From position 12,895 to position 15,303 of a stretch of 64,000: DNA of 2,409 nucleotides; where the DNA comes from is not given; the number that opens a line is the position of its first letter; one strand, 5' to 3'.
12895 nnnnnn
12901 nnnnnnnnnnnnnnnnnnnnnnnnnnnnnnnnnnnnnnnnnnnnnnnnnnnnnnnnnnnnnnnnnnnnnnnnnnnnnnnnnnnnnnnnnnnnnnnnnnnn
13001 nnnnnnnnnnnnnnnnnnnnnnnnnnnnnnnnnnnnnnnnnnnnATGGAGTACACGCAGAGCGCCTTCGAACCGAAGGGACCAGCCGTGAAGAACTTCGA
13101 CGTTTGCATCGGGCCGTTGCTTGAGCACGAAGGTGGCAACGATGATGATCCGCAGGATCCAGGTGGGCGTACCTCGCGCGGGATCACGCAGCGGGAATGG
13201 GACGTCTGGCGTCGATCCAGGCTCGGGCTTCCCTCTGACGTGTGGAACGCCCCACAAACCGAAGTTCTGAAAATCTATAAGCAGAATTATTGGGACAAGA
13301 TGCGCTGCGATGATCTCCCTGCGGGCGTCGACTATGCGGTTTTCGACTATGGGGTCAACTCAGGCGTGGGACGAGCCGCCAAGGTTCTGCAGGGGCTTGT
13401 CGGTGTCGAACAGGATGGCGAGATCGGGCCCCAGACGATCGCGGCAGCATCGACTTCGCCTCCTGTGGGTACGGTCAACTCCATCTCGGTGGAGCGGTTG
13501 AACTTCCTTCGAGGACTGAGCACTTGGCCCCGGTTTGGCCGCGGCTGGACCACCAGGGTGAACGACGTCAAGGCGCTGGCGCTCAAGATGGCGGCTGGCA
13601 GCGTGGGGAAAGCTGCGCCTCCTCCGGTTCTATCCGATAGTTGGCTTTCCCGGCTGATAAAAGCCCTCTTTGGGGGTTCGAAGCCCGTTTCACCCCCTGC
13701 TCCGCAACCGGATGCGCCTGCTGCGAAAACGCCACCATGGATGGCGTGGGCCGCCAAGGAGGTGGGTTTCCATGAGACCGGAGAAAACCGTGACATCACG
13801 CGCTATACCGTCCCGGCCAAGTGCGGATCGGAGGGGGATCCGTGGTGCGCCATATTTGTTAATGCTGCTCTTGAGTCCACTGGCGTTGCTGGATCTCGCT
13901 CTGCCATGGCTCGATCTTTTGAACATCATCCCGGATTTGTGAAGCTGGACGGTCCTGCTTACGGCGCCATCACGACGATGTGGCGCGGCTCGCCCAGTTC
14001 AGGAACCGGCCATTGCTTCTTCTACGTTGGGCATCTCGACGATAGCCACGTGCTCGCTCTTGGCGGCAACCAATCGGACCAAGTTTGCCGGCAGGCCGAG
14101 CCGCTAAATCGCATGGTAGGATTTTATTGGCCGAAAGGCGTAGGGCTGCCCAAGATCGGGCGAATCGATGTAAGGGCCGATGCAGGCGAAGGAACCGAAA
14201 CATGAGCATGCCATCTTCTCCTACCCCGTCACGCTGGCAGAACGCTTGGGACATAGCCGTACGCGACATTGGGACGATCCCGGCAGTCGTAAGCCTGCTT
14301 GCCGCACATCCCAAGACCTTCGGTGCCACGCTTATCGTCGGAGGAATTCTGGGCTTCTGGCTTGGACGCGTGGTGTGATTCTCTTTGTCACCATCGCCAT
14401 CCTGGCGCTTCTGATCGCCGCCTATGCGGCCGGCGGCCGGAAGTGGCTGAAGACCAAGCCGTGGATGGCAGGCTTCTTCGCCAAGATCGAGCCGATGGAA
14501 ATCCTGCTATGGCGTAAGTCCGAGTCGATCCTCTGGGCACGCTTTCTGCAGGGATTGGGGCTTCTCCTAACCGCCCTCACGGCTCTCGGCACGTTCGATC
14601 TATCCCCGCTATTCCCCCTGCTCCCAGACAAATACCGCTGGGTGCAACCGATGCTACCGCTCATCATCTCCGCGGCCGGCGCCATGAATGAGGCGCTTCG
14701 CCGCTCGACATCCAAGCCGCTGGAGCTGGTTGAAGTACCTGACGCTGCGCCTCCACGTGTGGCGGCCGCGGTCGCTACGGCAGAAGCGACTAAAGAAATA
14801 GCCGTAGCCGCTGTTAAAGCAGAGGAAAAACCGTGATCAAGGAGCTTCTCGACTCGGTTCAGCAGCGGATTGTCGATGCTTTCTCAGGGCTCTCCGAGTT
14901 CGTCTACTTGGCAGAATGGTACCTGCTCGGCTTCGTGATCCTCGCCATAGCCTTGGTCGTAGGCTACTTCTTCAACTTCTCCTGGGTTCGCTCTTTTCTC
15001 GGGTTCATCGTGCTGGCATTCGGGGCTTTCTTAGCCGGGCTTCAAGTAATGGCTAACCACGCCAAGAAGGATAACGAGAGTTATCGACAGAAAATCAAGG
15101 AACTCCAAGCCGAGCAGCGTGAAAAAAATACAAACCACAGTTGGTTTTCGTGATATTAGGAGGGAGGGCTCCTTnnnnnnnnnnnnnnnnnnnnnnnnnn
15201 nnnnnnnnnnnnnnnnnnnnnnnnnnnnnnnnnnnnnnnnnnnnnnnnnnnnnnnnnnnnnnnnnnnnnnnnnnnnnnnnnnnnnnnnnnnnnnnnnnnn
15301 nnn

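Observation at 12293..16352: Lysis cassette with two different peptidoglycan hydrolases and six small membrane proteins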

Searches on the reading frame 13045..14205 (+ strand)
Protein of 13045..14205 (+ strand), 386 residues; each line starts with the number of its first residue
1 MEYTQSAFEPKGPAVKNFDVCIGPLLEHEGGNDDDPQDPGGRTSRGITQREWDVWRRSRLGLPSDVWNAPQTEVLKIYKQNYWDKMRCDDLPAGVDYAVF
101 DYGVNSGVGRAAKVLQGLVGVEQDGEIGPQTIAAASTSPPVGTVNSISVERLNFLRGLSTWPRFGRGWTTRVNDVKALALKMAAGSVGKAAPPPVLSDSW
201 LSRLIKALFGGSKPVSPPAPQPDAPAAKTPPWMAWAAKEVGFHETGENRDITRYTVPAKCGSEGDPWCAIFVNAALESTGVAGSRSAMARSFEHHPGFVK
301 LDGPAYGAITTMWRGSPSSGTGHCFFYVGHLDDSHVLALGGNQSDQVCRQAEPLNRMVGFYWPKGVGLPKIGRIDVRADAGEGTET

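Call 5: search_protein_families(library=pfam, proteins=[window:13087-14205:+], max_evalue=0.1)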
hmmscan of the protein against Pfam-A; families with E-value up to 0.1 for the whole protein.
window:13087-14205:+ (372 aa): 2 families
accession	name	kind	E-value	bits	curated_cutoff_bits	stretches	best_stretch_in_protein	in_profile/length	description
PF05838.17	Glyco_hydro_108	-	3.4e-25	88.8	21.2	1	11-93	4-85/85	Glycosyl hydrolase 108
PF09374.15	PG_binding_3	-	0.00012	22.6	24.6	1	97-157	2-74/76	Predicted Peptidoglycan domain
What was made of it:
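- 13087..14205 (+): C: a cytoplasmic endolysin with no signal sequence and three modules: GH108 muramidase, PG_binding_3, and a TIGR02594 putative Cys/His peptidase domain. An alternative ATG start lies at 13045. Pfam GH108 at 3.4e-25 and PG_binding_3 at 1.2e-4 (call 5).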

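Call 6: search_protein_families(library=phrogs, proteins=[window:13087-14205:+], max_evalue=0.1)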
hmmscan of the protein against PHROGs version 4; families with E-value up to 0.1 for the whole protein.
window:13087-14205:+ (372 aa): 3 families
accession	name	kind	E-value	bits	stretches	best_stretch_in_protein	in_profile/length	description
phrog_315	-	lysis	1.1e-47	164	1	2-176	333-502/677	endolysin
phrog_1259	-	tail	9.9e-25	87.4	1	172-352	945-1132/1179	baseplate hub subunit and tail lysozyme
phrog_12853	-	unknown function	4.9e-16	60.3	1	3-120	2-128/131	-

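Call 8: search_dna_similar(query=window:13087-14205:+, collection=phages, mode=protein, max_rows=25)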
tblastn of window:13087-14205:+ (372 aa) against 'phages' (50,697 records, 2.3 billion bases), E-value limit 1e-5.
Records with a match: 758; places in all: 758; records where one place covers at least 80% of the query: 0.
Best place of each record, by identity: <60% 758.
By first word of the organism name: Salmonella 164; Vibrio 115; Pseudomonas 49; Escherichia 47; Klebsiella 46; Brucella 41; Acinetobacter 36; Rhizobium 27; Dickeya 25; Erwinia 17; and 51 more.
By host as written in the record: - 127; Salmonella enterica 26; Salmonella enterica subsp. enterica serovar Enteritidis PT1 21; Klebsiella pneumoniae 20; Vibrio cholerae 20; Acinetobacter baumannii 17; Pseudomonas aeruginosa 17; Brucella abortus S19 14; and 243 more.
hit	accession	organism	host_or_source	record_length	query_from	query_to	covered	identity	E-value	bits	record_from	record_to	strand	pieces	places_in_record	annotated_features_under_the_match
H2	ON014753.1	Pseudanabaena phage Pam1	Pseudanabaena sp.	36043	3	170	45%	50.6%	5e-38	150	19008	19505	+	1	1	lysozyme | hypothetical protein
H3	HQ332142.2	Sulfitobacter phage pCB2047-A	Sulfitobacter sp. CB2047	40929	1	196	53%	43.2%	7e-31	130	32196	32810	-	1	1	lysozyme/endolysin/secretion activator protein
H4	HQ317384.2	Sulfitobacter phage pCB2047-C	Sulfitobacter sp. CB2047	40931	1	196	53%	43.2%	7e-31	130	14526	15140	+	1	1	lysozyme/endolysin/secretion activator protein | hypothetical protein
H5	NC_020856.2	Sulfitobacter phage pCB2047-C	Sulfitobacter sp. CB2047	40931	1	196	53%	43.2%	7e-31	130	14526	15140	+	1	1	endolysin | hypothetical protein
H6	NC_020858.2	Sulfitobacter phage pCB2047-A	Sulfitobacter sp. CB2047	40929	1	196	53%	43.2%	7e-31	130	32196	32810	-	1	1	endolysin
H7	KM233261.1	Sulfitobacter phage NYA-2014a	Sulfitobacter sp. CB2047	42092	1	196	53%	43.2%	7e-31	130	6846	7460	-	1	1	putative endolysin/secretion activator protein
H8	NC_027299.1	Sulfitobacter phage NYA-2014a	Sulfitobacter sp. CB2047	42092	1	196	53%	43.2%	7e-31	130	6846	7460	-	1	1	endolysin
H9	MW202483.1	Caudoviricetes sp.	Manatee Spring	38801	2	168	45%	48.8%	3e-35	142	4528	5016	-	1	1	lysozyme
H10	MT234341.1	Agrobacterium phage OLIVR4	Rhizogenic Agrobacterium biovar 1 ...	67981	1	174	47%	46.0%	3e-29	125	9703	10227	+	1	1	lysozyme family protein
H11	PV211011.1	Roseobacter phage CRP-821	Roseobacter sp. FZCC0197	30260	2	199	53%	39.7%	3e-26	116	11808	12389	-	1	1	glycoside hydrolase family 108 protein | hypothetical protein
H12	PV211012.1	Roseobacter phage CRP-822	Roseobacter sp. FZCC0197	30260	2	199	53%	39.7%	3e-26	116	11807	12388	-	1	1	glycoside hydrolase family 108 protein | hypothetical protein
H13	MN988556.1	Rhizobium phage RHph_I1_23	Rhizobium phaseoli I1_23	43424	1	173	47%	44.6%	4e-27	119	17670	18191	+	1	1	putative endolysin protein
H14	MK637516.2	Agrobacterium phage Milano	Agrobacterium tumefaciens C58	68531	1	176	47%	43.5%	3e-27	119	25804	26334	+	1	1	endolysin N-acetylmuramidase | virion-associated protein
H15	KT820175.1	Ruegeria phage 45A6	Ruegeria mobilis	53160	3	177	47%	43.8%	4e-23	107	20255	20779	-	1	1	protein of unknown function DUF847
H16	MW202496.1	Caudoviricetes sp.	Manatee Spring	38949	1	170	46%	44.7%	9e-33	135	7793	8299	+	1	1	lysozyme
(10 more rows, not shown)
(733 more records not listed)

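Call 14: find_encoding_contigs(protein=window:13045-14205:+, flank=8000, max_places=6)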
Protein window:13045-14205:+ (386 aa): 3 contigs read that carry it; 1 place shown.
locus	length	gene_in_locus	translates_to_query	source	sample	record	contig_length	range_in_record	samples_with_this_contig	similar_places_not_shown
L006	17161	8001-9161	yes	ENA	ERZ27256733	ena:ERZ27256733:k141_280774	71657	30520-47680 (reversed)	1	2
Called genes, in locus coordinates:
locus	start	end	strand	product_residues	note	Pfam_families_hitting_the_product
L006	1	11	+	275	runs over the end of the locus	-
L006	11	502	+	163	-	-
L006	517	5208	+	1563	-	-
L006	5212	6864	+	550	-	-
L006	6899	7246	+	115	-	-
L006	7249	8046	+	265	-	-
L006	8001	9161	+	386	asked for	PF05838:Glyco_hydro_108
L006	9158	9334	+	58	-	-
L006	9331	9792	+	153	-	-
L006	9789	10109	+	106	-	-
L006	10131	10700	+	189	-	-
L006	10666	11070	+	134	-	-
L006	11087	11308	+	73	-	-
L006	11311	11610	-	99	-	-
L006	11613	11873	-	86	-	-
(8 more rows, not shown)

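Call 23: search_protein_families(library=ncbifam, proteins=[window:13087-14205:+], max_evalue=0.1)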
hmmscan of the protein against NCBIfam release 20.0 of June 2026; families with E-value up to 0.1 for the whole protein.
window:13087-14205:+ (372 aa): 3 families
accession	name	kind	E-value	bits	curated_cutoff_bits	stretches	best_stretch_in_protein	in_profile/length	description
TIGR02594.1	TIGR02594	subfamily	7.8e-23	81.2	70.55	1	217-348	1-132/132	TIGR02594 family protein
NF040573.1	holin_dep_muram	equivalog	1e-15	58.1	240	1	11-138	8-146/200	holin-associated N-acetylmuramidase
NF009199.0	PRK12547.1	subfamily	0.066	12.6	219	1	90-124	145-179/184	RNA polymerase sigma factor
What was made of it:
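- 13087..14205 (+): TIGR02594 scores 81.2 bits, above its cut-off (call 23).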

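Call 25: search_solved_structures(query=window:13087-14205:+, max_evalue=1, show_alignments=0)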
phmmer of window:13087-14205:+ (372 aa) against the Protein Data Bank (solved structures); distinct sequences matched with E-value up to 1: 7.
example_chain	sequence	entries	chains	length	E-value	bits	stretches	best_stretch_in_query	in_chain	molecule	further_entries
7dnp_A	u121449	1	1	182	5.8e-38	134.4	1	11-170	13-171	Secretion activator protein, hypothetical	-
2ikb_A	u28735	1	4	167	6.2e-25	91.5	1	4-159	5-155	Hypothetical protein NMB1012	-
2is5_A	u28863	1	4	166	6.5e-25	91.5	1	4-159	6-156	Hypothetical protein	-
2nr7_A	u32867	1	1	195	1.8e-08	37.3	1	3-144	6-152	Secretion activator protein, putative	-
6v3z_A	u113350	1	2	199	1.9e-06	30.7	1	7-117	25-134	Sen1395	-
6v40_A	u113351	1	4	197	1.7e-05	27.6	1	7-125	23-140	PG_binding_3 domain-containing protein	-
8j0d_6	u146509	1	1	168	0.94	11.9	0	274-318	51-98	Fucoxanthin chlorophyll a/c protein 5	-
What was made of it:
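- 13087..14205 (+): PDB 7dnp, 2ikb and 2is5 match residues 4-170 (call 25). phrog_315 endolysin at 1e-47 (call 6).
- On GH108 endolysin (C): PDB 7dnp aligns to residues 11-170 at E 5.8e-38 (calls 5, 25).
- Checked: PDB GH108 proteins cover residues 11-170 (call 25).
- C: calls 5, 6, 23, 25.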

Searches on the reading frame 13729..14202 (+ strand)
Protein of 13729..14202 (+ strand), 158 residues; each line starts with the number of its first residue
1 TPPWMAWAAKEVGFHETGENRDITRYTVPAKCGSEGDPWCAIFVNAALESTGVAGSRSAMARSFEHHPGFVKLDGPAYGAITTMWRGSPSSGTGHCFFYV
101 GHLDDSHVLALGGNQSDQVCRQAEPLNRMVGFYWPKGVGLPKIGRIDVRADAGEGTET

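Call 93: search_solved_structures(query=window:13729-14202:+, max_evalue=10, show_alignments=1)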
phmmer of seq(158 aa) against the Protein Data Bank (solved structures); distinct sequences matched with E-value up to 10: 2.
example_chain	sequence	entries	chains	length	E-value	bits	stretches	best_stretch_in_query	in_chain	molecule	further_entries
8j0d_6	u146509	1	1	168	0.34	14.5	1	60-104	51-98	Fucoxanthin chlorophyll a/c protein 5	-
8iwh_6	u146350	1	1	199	0.45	14.1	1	60-104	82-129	Fucoxanthin chlorophyll a/c protein 5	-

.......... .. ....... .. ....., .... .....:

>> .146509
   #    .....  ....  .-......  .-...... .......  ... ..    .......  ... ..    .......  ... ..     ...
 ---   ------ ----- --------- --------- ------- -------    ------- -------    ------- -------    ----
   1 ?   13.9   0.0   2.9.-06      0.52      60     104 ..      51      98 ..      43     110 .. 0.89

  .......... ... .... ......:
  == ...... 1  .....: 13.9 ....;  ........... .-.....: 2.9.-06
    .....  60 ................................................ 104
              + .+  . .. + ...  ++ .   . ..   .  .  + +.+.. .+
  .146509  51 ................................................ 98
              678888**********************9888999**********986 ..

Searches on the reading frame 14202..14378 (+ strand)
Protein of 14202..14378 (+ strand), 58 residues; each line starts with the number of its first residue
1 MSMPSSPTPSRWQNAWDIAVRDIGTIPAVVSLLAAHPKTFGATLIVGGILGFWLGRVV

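Call 5: search_protein_families(library=pfam, proteins=[window:14202-14378:+], max_evalue=0.1)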
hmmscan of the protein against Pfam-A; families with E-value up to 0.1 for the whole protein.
window:14202-14378:+ (58 aa): 0 families

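Call 6: search_protein_families(library=phrogs, proteins=[window:14202-14378:+], max_evalue=0.1)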
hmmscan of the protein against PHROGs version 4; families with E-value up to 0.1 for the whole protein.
window:14202-14378:+ (58 aa): 1 family
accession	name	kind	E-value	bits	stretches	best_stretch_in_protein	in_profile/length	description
phrog_38488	-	unknown function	0.027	15.5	1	15-44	8-38/51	-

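Call 23: search_protein_families(library=ncbifam, proteins=[window:14202-14378:+], max_evalue=0.1)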
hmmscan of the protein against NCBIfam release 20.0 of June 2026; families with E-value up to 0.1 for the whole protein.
window:14202-14378:+ (58 aa): 0 families

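Call 82: search_protein_families(library=pfam, proteins=[window:14202-14378:+], max_evalue=1)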
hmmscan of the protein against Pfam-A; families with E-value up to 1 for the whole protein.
window:14202-14378:+ (58 aa): 0 families

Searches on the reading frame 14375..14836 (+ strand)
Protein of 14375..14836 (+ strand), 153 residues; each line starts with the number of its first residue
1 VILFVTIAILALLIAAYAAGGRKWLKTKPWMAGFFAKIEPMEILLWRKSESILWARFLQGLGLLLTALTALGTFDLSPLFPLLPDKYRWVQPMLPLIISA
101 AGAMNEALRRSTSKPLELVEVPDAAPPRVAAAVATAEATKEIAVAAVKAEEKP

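Call 5: search_protein_families(library=pfam, proteins=[window:14375-14836:+], max_evalue=0.1)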
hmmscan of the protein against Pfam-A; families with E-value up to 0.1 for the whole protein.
window:14375-14836:+ (153 aa): 0 families

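Call 6: search_protein_families(library=phrogs, proteins=[window:14375-14836:+], max_evalue=0.1)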
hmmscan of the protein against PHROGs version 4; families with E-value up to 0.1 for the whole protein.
window:14375-14836:+ (153 aa): 0 families

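Call 23: search_protein_families(library=ncbifam, proteins=[window:14375-14836:+], max_evalue=0.1)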
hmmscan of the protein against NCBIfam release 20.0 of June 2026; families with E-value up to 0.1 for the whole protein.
window:14375-14836:+ (153 aa): 0 families

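Call 82: search_protein_families(library=pfam, proteins=[window:14375-14836:+], max_evalue=1)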
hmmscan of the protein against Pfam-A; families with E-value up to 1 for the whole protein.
window:14375-14836:+ (153 aa): 0 families
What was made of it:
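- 14375..14836 (+): E: a 153-aa membrane protein with an N-terminal TM, one or two further hydrophobic segments and an Ala/Glu-rich tail. No family match (calls 5, 6, 23, 82).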

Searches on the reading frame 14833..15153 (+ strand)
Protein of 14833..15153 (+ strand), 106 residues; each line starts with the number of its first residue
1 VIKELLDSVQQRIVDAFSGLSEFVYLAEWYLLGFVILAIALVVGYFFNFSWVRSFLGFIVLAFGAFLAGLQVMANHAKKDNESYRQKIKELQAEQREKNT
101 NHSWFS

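Call 5: search_protein_families(library=pfam, proteins=[window:14833-15153:+], max_evalue=0.1)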
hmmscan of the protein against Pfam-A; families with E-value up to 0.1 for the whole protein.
window:14833-15153:+ (106 aa): 7 families
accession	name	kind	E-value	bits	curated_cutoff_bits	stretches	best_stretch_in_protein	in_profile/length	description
PF00487.30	FA_desaturase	-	0.0024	18.1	29.7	1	29-97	134-198/253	Fatty acid desaturase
PF13567.11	DUF4131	-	0.0042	17.2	31.6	1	29-82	5-59/165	Domain of unknown function (DUF4131)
PF09534.15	Trp_oprn_chp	-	0.016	15.5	29.6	1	34-97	48-112/180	Tryptophan-associated transmembrane protein (Trp_oprn_chp)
PF18949.5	DUF5693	-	0.035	13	29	1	21-87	333-401/609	Family of unknown function (DUF5693)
PF11992.13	TgpA_N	-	0.048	13.1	30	1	23-78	44-100/333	TgpA N-terminal domain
PF24664.1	Monjiviricetes_fusion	-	0.067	11.6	27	1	2-101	529-626/653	Viral fusion glycoprotein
PF10112.14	Halogen_Hydrol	-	0.091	13.2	29.8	0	29-88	4-63/191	5-bromo-4-chloroindolyl phosphate hydrolysis protein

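Call 6: search_protein_families(library=phrogs, proteins=[window:14833-15153:+], max_evalue=0.1)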
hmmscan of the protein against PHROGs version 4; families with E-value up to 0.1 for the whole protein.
window:14833-15153:+ (106 aa): 7 families
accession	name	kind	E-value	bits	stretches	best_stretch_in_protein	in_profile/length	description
phrog_3798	-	unknown function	0.0053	17.4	1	26-88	31-95/135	-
phrog_3879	-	unknown function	0.0095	16.8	1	62-92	12-41/54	-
phrog_30364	-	unknown function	0.027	15.9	1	10-62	4-57/77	-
phrog_8695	-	unknown function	0.035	15.3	1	21-95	9-79/79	-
phrog_944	-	moron, auxiliary metabolic gene and host takeover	0.06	14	1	29-103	129-208/235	membrane protein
phrog_8256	-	unknown function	0.076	14.5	0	31-103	7-54/121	-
phrog_4952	-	other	0.087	13.8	1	53-98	4-50/171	signal peptide motif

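Call 23: search_protein_families(library=ncbifam, proteins=[window:14833-15153:+], max_evalue=0.1)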
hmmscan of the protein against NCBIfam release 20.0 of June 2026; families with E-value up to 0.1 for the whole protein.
window:14833-15153:+ (106 aa): 3 families
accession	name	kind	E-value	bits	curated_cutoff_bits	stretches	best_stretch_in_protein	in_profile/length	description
NF058603.1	SCO2097_fam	equivalog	0.0003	21.1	110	1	32-99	47-110/129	SCO2097 family morphological protein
NF033634.1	SLATT_1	domain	0.019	14.9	41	1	33-97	35-97/132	SLATT domain-containing protein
NF038348.1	T2SS_HK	subfamily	0.062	11.7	450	1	30-76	76-122/574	histidine kinase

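Call 73: search_dna_similar(query=window:14833-15153:+, collection=phages, mode=protein, max_evalue=0.01, max_rows=20)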
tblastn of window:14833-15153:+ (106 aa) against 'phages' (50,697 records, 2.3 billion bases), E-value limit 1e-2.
No match.
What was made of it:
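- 14833..15153 (+): F: a 106-aa two-TM protein with a charged C-terminal tail ending in WFS. It is the best holin candidate by architecture. No known holin family match (calls 5, 6, 23) and no GenBank-phage hit (call 73).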
